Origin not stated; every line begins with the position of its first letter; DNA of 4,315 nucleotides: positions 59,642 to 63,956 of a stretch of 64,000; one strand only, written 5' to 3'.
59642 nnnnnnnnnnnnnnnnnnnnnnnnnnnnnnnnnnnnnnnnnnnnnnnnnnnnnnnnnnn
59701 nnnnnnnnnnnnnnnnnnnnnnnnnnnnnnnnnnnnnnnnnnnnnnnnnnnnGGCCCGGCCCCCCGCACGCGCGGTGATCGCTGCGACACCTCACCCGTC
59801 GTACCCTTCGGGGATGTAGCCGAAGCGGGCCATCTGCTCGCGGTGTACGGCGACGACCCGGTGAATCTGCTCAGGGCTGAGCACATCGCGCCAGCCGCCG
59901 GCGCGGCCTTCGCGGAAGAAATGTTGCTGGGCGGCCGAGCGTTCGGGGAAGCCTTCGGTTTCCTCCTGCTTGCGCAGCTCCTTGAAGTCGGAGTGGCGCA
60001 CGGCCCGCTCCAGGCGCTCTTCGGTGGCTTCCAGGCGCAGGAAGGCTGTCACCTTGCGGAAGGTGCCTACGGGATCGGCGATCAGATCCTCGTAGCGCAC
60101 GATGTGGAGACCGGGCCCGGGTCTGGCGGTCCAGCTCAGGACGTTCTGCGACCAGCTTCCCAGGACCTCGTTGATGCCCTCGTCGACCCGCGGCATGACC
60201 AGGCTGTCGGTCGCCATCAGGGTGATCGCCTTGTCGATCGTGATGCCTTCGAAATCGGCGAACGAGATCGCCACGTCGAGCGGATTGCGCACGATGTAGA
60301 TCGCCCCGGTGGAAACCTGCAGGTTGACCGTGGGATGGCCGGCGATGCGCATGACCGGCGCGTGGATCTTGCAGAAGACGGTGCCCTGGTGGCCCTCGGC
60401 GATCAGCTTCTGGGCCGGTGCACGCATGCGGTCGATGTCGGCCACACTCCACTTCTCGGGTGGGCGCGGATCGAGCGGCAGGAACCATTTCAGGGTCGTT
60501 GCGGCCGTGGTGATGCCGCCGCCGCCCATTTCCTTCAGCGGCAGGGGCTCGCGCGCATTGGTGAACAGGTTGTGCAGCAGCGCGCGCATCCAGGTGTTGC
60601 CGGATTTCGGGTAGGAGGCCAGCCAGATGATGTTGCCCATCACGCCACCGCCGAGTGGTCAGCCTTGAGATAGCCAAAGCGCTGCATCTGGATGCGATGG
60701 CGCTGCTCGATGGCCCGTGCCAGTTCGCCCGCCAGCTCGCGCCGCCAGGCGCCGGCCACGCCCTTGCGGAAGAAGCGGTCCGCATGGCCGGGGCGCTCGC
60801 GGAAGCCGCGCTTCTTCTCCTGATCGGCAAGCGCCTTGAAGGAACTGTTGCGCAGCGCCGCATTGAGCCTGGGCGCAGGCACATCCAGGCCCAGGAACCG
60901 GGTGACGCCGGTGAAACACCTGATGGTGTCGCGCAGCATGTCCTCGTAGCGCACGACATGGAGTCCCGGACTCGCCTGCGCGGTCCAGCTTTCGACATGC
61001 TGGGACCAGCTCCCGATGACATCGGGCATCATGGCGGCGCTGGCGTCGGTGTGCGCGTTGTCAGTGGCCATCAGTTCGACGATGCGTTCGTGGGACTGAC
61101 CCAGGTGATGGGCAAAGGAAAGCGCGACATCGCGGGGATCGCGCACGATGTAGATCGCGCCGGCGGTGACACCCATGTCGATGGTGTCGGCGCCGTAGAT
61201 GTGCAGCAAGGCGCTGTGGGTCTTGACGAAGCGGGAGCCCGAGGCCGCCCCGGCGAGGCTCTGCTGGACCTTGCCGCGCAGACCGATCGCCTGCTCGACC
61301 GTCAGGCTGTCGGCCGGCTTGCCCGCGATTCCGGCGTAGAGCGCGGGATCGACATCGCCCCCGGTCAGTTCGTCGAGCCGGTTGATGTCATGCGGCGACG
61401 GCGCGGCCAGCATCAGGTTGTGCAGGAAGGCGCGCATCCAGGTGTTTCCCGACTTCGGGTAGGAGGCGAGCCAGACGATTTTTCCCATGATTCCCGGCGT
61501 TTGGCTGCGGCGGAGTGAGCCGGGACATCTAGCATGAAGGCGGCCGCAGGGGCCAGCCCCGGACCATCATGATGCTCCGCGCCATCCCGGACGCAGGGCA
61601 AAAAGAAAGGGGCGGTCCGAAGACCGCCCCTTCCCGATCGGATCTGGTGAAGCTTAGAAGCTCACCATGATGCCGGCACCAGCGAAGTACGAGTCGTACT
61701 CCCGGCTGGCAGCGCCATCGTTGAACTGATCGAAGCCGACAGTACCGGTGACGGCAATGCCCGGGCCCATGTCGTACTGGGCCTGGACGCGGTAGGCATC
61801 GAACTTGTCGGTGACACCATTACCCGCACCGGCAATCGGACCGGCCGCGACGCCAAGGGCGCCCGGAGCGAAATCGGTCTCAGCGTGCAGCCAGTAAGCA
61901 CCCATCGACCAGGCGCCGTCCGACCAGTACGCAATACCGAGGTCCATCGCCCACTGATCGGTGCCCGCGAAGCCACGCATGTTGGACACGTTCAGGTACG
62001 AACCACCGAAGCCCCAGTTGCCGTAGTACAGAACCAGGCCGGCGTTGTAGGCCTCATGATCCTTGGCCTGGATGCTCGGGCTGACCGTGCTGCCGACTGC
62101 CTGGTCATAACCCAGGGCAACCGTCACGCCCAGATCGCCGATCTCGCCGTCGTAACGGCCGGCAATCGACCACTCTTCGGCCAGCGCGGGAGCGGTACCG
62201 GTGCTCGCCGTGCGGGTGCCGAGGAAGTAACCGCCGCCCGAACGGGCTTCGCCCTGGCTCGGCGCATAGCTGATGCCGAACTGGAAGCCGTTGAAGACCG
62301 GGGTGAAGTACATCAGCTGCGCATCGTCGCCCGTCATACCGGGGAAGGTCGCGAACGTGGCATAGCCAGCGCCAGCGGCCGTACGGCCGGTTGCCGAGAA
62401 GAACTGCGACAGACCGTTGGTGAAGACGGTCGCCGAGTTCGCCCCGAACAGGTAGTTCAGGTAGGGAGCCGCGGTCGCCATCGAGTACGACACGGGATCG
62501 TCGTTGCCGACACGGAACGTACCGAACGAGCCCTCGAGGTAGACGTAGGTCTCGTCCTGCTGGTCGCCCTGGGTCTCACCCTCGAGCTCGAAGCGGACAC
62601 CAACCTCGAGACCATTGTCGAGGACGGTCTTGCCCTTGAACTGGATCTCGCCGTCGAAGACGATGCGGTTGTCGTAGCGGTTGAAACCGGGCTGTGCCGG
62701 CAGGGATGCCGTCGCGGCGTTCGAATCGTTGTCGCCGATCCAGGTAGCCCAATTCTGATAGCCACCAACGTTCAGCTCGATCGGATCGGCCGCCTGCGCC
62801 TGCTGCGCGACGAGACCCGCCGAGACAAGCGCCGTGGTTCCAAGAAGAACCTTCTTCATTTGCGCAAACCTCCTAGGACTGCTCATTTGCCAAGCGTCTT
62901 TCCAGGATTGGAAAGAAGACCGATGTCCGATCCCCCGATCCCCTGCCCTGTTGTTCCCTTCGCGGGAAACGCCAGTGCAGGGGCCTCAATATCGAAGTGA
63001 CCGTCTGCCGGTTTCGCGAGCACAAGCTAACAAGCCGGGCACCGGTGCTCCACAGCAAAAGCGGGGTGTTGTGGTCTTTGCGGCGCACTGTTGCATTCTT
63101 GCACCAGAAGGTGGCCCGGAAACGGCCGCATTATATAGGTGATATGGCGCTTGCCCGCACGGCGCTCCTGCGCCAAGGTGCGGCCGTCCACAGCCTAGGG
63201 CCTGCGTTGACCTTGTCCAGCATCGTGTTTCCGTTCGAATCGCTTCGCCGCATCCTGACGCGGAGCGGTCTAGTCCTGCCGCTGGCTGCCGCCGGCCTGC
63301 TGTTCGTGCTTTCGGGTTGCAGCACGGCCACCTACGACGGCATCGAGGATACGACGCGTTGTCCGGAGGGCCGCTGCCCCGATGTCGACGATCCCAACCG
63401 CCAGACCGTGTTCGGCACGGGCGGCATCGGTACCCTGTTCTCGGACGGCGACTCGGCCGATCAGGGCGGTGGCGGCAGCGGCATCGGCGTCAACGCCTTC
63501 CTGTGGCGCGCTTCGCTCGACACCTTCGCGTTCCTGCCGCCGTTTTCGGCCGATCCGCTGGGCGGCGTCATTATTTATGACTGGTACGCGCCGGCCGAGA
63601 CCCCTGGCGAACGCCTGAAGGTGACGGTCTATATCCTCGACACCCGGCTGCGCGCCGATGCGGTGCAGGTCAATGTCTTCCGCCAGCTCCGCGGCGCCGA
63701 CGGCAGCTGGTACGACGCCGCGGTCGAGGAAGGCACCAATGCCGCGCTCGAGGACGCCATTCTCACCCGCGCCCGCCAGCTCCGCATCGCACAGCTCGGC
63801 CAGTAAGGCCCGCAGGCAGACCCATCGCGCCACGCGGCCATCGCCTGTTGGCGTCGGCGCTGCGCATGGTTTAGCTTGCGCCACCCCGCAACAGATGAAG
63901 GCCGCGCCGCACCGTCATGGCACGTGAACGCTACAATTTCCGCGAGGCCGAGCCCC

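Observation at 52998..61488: Head-to-tail array of ten diverged sulfotransferase paralogs in one operon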

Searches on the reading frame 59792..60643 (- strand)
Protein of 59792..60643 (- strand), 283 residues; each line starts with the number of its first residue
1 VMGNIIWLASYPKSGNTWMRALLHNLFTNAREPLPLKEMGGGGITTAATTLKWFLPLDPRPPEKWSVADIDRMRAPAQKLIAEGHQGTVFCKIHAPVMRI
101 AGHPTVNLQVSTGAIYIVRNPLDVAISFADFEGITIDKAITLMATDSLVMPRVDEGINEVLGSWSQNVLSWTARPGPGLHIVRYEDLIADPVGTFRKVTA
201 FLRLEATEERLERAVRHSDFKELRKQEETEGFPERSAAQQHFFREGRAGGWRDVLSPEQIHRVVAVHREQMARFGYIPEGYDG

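Call 3: search_protein_families(library=pfam, proteins=[window:59792-60643:-], max_evalue=0.01)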
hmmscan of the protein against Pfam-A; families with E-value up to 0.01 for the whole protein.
window:59792-60643:- (283 aa): 2 families
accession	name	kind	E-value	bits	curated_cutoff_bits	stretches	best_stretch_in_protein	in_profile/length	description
PF00685.33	Sulfotransfer_1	-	3.3e-29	102.5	22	1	6-275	4-255/255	Sulfotransferase domain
PF13469.12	Sulfotransfer_3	-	8.2e-08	33.2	27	1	115-207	128-215/216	Sulfotransferase family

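Call 4: search_protein_families(library=ncbifam, proteins=[window:59792-60643:-], max_evalue=0.01)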
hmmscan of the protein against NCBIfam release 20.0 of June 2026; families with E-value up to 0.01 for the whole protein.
window:59792-60643:- (283 aa): 0 families

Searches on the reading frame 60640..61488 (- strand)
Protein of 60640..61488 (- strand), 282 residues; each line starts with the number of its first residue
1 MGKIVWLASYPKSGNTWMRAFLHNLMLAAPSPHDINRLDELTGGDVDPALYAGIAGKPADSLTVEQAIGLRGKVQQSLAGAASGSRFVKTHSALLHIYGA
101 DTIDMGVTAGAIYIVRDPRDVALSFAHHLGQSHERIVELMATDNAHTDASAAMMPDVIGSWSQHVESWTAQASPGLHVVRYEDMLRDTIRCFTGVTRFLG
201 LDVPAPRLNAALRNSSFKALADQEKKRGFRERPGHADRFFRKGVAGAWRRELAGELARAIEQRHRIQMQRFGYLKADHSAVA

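Call 3: search_protein_families(library=pfam, proteins=[window:60640-61488:-], max_evalue=0.01)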
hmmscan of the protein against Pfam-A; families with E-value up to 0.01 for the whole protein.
window:60640-61488:- (282 aa): 2 families
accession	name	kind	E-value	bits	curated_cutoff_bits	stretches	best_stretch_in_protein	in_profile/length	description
PF00685.33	Sulfotransfer_1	-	4.8e-27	95.4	22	1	5-272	4-255/255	Sulfotransferase domain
PF13469.12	Sulfotransfer_3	-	3.9e-06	27.7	27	1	110-203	126-214/216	Sulfotransferase family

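Call 4: search_protein_families(library=ncbifam, proteins=[window:60640-61488:-], max_evalue=0.01)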
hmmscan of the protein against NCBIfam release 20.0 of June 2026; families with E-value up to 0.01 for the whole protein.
window:60640-61488:- (282 aa): 0 families

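Call 70: search_protein_families(library=padloc, proteins=[window:60640-61488:-], max_evalue=0.01)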
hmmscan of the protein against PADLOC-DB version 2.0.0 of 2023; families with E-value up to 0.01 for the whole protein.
window:60640-61488:- (282 aa): 0 families

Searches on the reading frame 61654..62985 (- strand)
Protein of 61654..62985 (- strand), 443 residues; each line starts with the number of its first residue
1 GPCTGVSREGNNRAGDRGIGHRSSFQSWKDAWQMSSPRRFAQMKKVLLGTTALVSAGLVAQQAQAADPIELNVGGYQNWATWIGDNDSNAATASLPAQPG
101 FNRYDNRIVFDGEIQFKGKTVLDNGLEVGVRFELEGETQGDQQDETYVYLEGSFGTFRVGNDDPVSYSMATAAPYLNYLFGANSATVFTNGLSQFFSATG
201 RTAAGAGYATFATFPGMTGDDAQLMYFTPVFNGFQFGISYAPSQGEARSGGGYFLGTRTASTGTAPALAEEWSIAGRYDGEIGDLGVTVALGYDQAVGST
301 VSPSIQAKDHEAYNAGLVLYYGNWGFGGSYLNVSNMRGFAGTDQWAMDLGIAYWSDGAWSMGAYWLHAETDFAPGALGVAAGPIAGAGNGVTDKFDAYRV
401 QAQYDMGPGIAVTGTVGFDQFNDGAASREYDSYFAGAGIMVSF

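Call 15: search_protein_families(library=pfam, proteins=[window:61654-62985:-], max_evalue=0.001)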
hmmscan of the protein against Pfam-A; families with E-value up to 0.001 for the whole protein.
window:61654-62985:- (443 aa): 1 family
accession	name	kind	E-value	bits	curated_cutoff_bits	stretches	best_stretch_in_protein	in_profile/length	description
PF13609.12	Porin_4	-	1.3e-33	117.6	27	1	50-423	2-309/310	Gram-negative porin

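Call 59: search_solved_structures(query=window:61654-62859:-, max_evalue=1)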
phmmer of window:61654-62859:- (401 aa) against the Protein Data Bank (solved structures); distinct sequences matched with E-value up to 1: 0.

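Call 60: search_protein_families(library=ncbifam, proteins=[window:61654-62859:-], max_evalue=0.001)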
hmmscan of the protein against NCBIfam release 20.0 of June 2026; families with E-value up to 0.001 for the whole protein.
window:61654-62859:- (401 aa): 1 family
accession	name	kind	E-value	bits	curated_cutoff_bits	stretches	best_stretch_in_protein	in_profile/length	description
NF040479.1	porin_porB_Neis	equivalog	0.00024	20.5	480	0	68-119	56-111/344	trimeric porin PorB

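Call 70: search_protein_families(library=padloc, proteins=[window:61654-62859:-], max_evalue=0.01)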
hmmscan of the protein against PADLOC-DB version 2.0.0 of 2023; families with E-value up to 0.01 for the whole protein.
window:61654-62859:- (401 aa): 0 families

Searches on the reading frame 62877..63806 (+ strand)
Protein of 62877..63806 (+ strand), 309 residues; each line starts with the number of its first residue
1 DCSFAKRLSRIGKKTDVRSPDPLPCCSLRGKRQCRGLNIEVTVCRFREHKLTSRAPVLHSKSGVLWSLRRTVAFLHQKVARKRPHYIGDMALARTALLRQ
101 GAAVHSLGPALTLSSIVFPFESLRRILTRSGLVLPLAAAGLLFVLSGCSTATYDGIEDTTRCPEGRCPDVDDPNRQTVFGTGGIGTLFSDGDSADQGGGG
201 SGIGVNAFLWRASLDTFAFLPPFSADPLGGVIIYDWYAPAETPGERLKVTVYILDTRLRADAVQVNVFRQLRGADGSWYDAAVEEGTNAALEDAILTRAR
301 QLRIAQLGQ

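Call 15: search_protein_families(library=pfam, proteins=[window:62877-63806:+], max_evalue=0.001)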
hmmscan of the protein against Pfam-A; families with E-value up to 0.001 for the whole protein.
window:62877-63806:+ (309 aa): 1 family
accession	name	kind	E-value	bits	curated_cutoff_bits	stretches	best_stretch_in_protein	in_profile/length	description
PF12100.13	DUF3576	-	3.9e-39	133.4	25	1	203-304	1-101/101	Domain of unknown function (DUF3576)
